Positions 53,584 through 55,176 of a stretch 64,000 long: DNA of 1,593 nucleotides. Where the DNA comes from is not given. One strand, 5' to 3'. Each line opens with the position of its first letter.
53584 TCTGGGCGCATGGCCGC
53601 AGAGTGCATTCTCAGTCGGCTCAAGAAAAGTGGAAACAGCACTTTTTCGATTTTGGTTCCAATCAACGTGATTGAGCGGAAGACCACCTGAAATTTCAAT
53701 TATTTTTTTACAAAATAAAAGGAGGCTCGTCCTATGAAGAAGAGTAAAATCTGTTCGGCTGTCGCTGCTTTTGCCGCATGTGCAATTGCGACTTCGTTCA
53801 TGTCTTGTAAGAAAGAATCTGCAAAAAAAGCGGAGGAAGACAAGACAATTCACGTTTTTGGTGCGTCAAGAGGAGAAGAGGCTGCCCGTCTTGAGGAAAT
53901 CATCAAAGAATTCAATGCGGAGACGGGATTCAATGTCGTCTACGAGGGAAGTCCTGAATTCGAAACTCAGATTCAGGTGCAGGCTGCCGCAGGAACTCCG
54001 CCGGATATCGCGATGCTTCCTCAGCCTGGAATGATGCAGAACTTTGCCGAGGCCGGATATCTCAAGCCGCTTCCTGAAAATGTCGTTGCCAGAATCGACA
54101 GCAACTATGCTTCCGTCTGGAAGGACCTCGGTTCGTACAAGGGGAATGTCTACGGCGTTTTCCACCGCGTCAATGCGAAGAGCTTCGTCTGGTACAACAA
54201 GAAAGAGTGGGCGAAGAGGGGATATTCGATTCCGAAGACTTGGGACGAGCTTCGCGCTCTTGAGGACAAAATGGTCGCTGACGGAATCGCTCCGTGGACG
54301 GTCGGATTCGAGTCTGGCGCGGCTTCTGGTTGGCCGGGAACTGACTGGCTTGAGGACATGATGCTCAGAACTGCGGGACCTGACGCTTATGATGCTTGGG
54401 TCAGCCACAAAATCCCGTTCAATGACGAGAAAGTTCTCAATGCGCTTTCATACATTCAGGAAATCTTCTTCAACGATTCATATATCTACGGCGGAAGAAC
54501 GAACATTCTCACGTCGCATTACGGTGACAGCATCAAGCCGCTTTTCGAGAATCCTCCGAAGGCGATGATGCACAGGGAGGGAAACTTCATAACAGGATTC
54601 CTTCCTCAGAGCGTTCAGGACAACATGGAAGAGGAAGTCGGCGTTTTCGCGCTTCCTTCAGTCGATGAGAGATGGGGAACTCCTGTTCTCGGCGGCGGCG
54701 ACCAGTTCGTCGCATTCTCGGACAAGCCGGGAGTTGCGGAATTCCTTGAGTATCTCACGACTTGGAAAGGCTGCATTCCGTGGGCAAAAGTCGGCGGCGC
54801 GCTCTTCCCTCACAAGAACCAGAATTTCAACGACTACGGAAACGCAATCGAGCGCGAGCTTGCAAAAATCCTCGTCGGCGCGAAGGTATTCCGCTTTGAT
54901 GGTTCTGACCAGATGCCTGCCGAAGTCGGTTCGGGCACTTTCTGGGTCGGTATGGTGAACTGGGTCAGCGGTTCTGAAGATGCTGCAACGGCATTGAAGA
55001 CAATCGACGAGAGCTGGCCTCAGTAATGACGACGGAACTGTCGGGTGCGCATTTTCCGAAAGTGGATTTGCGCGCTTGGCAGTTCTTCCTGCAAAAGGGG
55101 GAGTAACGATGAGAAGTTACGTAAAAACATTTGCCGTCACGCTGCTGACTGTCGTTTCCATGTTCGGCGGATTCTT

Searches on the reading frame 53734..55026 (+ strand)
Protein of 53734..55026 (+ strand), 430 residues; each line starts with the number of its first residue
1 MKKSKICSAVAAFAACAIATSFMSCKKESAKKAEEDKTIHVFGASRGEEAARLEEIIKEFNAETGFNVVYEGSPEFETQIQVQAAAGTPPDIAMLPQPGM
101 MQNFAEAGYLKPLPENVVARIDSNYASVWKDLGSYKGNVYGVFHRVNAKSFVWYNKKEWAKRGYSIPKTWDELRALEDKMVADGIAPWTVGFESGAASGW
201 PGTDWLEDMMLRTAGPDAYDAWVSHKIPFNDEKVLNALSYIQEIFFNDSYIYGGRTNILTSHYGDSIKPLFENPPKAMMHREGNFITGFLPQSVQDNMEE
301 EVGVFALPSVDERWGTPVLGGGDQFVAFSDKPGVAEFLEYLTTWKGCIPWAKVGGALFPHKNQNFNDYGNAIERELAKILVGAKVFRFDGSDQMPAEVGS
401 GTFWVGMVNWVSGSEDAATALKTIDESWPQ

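Call 77: find_encoding_contigs(protein=window:53734-55026:+, flank=10000, max_places=1)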
Protein window:53734-55026:+ (430 aa): 4 contigs read that carry it; 1 place shown.
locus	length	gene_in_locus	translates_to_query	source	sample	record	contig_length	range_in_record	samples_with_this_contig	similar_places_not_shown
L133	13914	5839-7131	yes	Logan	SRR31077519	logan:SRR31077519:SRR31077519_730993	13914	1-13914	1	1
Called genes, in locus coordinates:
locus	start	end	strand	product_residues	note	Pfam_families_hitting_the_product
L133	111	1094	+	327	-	PF03372:Exo_endo_phos, PF19580:Exo_endo_phos_3, PF23226:Exo_endo_phos_PGAP2IP (faint)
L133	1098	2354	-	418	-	-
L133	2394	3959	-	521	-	PF00990:GGDEF, PF00563:EAL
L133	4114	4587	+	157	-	-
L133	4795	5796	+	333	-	PF00356:LacI, PF13407:Peripla_BP_4 (faint), PF00532:Peripla_BP_1, PF13377:Peripla_BP_3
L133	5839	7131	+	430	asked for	PF13531:SBP_bac_11 (faint), PF01547:SBP_bac_1, PF13416:SBP_bac_8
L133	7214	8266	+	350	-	PF00528:BPD_transp_1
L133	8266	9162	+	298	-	PF00528:BPD_transp_1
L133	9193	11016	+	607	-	PF00128:Alpha-amylase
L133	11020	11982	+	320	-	PF00294:PfkB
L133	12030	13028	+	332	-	PF08495:FIST, PF10442:FIST_C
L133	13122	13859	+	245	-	PF00990:GGDEF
